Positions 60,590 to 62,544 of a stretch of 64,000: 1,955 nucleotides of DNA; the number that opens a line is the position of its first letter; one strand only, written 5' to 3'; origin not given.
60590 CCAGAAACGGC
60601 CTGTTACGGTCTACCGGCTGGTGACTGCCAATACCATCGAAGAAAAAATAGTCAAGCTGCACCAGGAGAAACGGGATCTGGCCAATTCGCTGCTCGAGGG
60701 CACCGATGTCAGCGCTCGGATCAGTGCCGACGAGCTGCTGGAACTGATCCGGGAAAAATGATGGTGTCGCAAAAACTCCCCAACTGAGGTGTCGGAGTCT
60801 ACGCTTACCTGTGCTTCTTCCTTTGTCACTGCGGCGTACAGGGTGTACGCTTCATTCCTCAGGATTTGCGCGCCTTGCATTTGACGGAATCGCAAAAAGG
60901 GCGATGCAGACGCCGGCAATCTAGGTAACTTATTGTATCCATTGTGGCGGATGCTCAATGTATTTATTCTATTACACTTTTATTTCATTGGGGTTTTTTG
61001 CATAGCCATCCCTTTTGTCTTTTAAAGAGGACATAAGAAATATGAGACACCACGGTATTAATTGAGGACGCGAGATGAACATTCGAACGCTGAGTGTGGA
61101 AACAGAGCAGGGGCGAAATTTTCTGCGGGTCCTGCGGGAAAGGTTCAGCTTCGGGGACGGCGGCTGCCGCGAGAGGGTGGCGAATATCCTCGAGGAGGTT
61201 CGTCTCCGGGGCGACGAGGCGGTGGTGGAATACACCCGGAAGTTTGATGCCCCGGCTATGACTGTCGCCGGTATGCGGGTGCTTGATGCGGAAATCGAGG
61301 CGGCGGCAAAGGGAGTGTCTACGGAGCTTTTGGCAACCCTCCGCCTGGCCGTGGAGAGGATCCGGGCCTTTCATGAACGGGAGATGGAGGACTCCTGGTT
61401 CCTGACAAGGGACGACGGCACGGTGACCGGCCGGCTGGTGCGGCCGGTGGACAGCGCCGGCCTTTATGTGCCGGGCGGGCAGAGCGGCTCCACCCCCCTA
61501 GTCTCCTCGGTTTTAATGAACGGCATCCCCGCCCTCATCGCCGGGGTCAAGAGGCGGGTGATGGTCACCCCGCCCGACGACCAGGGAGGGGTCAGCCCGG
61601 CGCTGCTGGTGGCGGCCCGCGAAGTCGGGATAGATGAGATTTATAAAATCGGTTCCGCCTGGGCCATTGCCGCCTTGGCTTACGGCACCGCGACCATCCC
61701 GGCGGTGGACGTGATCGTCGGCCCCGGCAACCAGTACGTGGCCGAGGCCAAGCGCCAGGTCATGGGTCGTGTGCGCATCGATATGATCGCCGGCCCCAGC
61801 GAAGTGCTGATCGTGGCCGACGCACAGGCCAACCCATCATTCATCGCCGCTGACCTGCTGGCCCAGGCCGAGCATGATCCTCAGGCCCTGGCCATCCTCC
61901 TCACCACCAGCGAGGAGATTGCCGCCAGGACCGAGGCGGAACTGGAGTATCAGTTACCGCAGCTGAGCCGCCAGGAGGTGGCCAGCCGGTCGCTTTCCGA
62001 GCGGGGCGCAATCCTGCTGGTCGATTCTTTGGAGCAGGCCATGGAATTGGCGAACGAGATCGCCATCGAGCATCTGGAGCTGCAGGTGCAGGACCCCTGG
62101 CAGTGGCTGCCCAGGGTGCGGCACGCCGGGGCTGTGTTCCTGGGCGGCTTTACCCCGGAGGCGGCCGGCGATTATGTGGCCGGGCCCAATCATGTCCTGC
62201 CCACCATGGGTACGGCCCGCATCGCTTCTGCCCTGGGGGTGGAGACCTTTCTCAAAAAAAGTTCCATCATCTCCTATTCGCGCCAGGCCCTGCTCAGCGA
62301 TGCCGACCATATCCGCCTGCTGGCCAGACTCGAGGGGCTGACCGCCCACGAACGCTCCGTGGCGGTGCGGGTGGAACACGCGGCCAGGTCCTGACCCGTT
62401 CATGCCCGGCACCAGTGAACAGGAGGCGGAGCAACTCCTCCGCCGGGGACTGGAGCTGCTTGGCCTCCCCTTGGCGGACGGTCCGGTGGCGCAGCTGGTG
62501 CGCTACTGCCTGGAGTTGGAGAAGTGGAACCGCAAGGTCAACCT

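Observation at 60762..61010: Unrecognised modular (BOX/ERIC-like) interspersed repeat family occupying gene junctions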

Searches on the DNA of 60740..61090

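Call 13: search_rna_families(source=window, start=60740, end=61090, threshold=evalue, max_evalue=10, show_alignments=3)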
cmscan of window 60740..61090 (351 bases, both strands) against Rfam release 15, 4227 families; matches with E-value up to 10: 1.
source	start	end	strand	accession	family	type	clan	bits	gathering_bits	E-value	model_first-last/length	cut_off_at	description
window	60776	60789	+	RF01131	sR47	Gene; snRNA; snoRNA; CD-box;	CL00132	11.1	40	3.4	42-55/55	no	Small nucleolar RNA sR47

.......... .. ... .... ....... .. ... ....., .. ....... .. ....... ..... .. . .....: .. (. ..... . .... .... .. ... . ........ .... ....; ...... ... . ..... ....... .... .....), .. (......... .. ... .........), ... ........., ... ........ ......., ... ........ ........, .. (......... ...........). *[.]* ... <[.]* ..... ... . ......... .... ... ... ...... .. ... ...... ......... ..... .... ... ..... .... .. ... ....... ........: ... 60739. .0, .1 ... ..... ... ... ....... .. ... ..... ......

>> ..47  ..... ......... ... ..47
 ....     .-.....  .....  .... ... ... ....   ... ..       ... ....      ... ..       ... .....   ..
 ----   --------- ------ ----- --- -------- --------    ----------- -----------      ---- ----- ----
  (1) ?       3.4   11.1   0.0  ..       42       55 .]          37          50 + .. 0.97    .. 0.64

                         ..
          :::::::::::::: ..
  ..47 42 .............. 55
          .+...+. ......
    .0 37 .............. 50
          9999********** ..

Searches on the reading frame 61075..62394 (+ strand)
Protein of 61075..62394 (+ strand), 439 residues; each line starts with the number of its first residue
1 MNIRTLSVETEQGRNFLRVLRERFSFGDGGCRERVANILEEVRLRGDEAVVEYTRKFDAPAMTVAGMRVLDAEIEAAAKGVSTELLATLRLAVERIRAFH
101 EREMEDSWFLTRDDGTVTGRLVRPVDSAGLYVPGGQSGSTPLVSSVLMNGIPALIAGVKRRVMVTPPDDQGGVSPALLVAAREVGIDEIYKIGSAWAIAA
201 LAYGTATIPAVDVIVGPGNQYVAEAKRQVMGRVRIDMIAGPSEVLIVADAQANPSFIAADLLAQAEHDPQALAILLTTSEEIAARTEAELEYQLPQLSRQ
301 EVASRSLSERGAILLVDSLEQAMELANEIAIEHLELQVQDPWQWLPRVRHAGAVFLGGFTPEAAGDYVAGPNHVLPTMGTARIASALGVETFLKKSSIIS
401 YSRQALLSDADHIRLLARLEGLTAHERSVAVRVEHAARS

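Call 12: search_protein_families(library=ncbifam, proteins=[window:61075-62394:+], max_evalue=0.00001)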
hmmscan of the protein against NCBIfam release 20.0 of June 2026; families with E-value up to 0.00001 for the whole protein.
window:61075-62394:+ (439 aa): 2 families
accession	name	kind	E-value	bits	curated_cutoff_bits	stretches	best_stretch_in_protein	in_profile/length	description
TIGR00069.1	hisD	equivalog_domain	1.6e-161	537.9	243.8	1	35-432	1-393/393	histidinol dehydrogenase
NF010343.0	PRK13770.1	equivalog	4.1e-100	335.5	647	1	33-433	23-415/416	histidinol dehydrogenase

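Call 14: find_encoding_contigs(protein=window:61075-62394:+, flank=3000, max_places=4)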
Protein window:61075-62394:+ (439 aa): 10 contigs read that carry it; 4 places shown.
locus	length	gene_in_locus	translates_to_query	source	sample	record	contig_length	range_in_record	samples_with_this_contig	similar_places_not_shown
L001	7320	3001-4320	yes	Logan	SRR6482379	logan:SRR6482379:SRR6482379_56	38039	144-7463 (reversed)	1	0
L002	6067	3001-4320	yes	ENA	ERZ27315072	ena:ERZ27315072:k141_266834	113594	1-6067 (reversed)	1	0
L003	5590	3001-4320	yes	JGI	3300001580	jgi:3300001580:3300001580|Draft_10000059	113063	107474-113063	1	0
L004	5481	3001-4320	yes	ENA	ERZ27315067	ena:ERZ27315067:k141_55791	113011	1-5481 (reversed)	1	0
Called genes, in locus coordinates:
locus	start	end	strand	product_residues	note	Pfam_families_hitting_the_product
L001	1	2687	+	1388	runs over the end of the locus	PF00176:SNF2-rel_dom, PF04851:ResIII (weak), PF00271:Helicase_C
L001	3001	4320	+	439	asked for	PF00815:Histidinol_dh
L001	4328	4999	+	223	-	PF02527:GidB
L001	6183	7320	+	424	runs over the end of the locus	PF02839:CBM_5_12 (weak), PF01391:Collagen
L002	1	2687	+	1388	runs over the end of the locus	PF00176:SNF2-rel_dom, PF04851:ResIII (weak), PF00271:Helicase_C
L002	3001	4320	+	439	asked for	PF00815:Histidinol_dh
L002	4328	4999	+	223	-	PF02527:GidB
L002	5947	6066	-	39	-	?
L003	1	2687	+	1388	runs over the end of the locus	PF00176:SNF2-rel_dom, PF04851:ResIII (weak), PF00271:Helicase_C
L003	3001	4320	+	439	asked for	PF00815:Histidinol_dh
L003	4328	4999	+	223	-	PF02527:GidB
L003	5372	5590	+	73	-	?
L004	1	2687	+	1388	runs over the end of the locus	PF00176:SNF2-rel_dom, PF04851:ResIII (weak), PF00271:Helicase_C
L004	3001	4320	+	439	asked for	PF00815:Histidinol_dh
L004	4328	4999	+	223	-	PF02527:GidB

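Call 48: find_homologous_proteins(query=window:61075-62394:+, max_evalue=1e-100)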
Query window:61075-62394:+ (439 aa): 6128 proteins with E <= 1e-100 among 8000 candidates; the best 120 are listed.
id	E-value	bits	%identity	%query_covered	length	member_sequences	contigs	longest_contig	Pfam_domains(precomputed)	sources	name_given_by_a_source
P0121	1.9e-277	938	100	100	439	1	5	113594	PF00815.26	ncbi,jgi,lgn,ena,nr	ncbi:MAG TPA: histidinol dehydrogenase [Desulfobulbaceae bacterium]|nr:histidinol dehydrogenase [Des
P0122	1.5e-245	833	89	100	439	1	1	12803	PF00815.26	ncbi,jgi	jgi:histidinol dehydrogenase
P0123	5.2e-245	831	89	100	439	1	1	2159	PF00815.26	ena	-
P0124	5.0e-244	828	88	100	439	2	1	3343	PF00815.26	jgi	jgi:histidinol dehydrogenase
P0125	4.6e-242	821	87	100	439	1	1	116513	PF00815.26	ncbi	ncbi:MAG: histidinol dehydrogenase [Desulfobulbaceae bacterium]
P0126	3.9e-241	818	87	100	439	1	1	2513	PF00815.26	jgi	jgi:histidinol dehydrogenase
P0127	8.3e-240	814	87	100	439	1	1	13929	PF00815.26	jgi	jgi:histidinol dehydrogenase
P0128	2.9e-238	809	86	100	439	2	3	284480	PF00815.26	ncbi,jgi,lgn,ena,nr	ncbi:MAG: histidinol dehydrogenase [Desulfobulbus sp.]|nr:MAG: histidinol dehydrogenase [Desulfobulb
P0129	1.8e-237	806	86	100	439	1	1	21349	PF00815.26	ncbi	ncbi:MAG: histidinol dehydrogenase [Desulfobulbaceae bacterium]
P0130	2.5e-235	799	85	100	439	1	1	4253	PF00815.26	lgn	-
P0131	8.0e-235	797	85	100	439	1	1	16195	PF00815.26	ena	-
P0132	1.3e-229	780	83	100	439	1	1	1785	PF00815.26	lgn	-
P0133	1.9e-228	776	83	100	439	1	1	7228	PF00815.26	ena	-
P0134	6.2e-228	775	82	100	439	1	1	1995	PF00815.26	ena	-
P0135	7.7e-228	774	84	99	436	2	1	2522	PF00815.26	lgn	-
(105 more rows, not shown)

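Call 49: find_encoding_contigs(protein=P0122, flank=10000, max_places=1)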
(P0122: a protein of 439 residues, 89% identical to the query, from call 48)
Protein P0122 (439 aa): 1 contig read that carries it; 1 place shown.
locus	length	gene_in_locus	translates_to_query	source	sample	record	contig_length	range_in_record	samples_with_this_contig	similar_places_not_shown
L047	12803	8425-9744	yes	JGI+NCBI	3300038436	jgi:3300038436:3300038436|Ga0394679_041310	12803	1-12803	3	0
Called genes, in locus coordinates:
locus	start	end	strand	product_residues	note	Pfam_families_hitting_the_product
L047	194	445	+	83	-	-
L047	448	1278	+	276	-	PF08443:RimK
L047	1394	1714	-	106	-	PF04358:DsrC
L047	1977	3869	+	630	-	PF13623:SurA_N_2, PF13624:SurA_N_3, PF13145:Rotamase_2, PF13616:Rotamase_3, PF00639:Rotamase, PF13145:Rotamase_2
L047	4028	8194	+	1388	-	PF00176:SNF2-rel_dom, PF04851:ResIII (weak), PF00271:Helicase_C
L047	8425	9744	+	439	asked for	PF00815:Histidinol_dh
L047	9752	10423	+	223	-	PF02527:GidB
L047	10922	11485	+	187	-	PF07603:Lcl_C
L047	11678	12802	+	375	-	?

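Call 50: find_encoding_contigs(protein=P0125, flank=10000, max_places=1)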
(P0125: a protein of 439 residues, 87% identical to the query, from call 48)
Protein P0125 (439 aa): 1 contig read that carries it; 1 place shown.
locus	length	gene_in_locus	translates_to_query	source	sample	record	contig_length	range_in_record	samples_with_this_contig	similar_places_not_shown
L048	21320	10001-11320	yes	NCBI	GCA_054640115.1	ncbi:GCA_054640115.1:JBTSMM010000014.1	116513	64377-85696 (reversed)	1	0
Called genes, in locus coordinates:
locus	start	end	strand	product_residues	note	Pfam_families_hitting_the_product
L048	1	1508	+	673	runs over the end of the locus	PF22745:Nlig-Ia, PF01653:DNA_ligase_aden, PF03120:OB_DNA_ligase, PF03119:DNA_ligase_ZBD, PF14520:HHH_5 (faint), PF12826:HHH_2, PF00533:BRCT, PF12738:PTCB-BRCT (weak), +1 more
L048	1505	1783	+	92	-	PF00708:Acylphosphatase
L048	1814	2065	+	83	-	-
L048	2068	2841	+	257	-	PF08443:RimK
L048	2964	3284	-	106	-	PF04358:DsrC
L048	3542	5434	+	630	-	PF13623:SurA_N_2, PF13624:SurA_N_3, PF13145:Rotamase_2, PF13616:Rotamase_3, PF00639:Rotamase, PF13145:Rotamase_2 (weak)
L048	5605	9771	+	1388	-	PF04851:ResIII (faint), PF00176:SNF2-rel_dom, PF00271:Helicase_C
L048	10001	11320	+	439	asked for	PF00815:Histidinol_dh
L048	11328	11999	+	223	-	PF02527:GidB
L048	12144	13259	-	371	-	PF00070:Pyr_redox (faint), PF07992:Pyr_redox_2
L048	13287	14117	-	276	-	PF00581:Rhodanese, PF02915:Rubrerythrin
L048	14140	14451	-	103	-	PF00034:Cytochrom_C (faint), PF13442:Cytochrome_CBB3 (weak)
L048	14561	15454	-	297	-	PF01073:3Beta_HSD (faint), PF01370:Epimerase, PF16363:GDP_Man_Dehyd (faint), PF08338:DUF1731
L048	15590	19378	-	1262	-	PF00270:DEAD (weak), PF13245:AAA_19 (weak), PF13401:AAA_22 (faint), PF00271:Helicase_C, PF21010:HA2_C (weak), PF07717:OB_NTP_bind, PF11898:DUF3418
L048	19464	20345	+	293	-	PF00483:NTP_transferase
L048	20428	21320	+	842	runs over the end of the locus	PF17764:PriA_3primeBD, PF00270:DEAD, PF04851:ResIII, PF18319:Zn_ribbon_PriA, PF00271:Helicase_C (weak), PF18074:PriA_C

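Call 51: find_encoding_contigs(protein=P0128, flank=10000, max_places=1)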
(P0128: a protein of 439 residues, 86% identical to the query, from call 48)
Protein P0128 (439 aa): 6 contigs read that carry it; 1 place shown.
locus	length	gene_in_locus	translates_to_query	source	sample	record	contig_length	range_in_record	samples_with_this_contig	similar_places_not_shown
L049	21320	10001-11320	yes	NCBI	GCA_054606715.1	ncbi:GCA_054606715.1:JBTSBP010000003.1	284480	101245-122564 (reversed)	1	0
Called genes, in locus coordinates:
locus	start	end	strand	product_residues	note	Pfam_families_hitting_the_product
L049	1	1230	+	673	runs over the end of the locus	PF22745:Nlig-Ia, PF01653:DNA_ligase_aden, PF03120:OB_DNA_ligase, PF03119:DNA_ligase_ZBD, PF14520:HHH_5 (faint), PF12826:HHH_2, PF00533:BRCT, PF12738:PTCB-BRCT (weak), +1 more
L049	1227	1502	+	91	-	PF00708:Acylphosphatase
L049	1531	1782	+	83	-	-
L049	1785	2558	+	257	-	PF02955:GSH-S_ATP (faint), PF08443:RimK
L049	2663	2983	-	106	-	PF04358:DsrC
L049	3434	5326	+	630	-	PF13623:SurA_N_2, PF13624:SurA_N_3, PF13145:Rotamase_2, PF13616:Rotamase_3, PF00639:Rotamase, PF13145:Rotamase_2 (weak)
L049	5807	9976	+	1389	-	PF00176:SNF2-rel_dom, PF00271:Helicase_C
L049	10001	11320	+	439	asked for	PF00815:Histidinol_dh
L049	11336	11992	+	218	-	PF02527:GidB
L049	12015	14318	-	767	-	PF13596:PAS_10 (faint), PF00989:PAS, PF08448:PAS_4, PF13426:PAS_9 (weak), PF00512:HisKA (weak), PF02518:HATPase_c, PF00072:Response_reg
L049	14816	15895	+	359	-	PF00180:Iso_dh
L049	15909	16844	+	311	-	PF13793:Pribosyltran_N, PF00156:Pribosyltran (weak), PF14572:Pribosyl_synth (weak)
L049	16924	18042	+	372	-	PF01118:Semialdhyde_dh, PF02774:Semialdhyde_dhC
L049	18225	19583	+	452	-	PF00072:Response_reg, PF00158:Sigma54_activat, PF14532:Sigma54_activ_2, PF00004:AAA (weak), PF07724:AAA_2 (weak), PF07728:AAA_5, PF25601:AAA_lid_14, PF02954:HTH_8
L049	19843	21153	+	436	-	PF00155:Aminotran_1_2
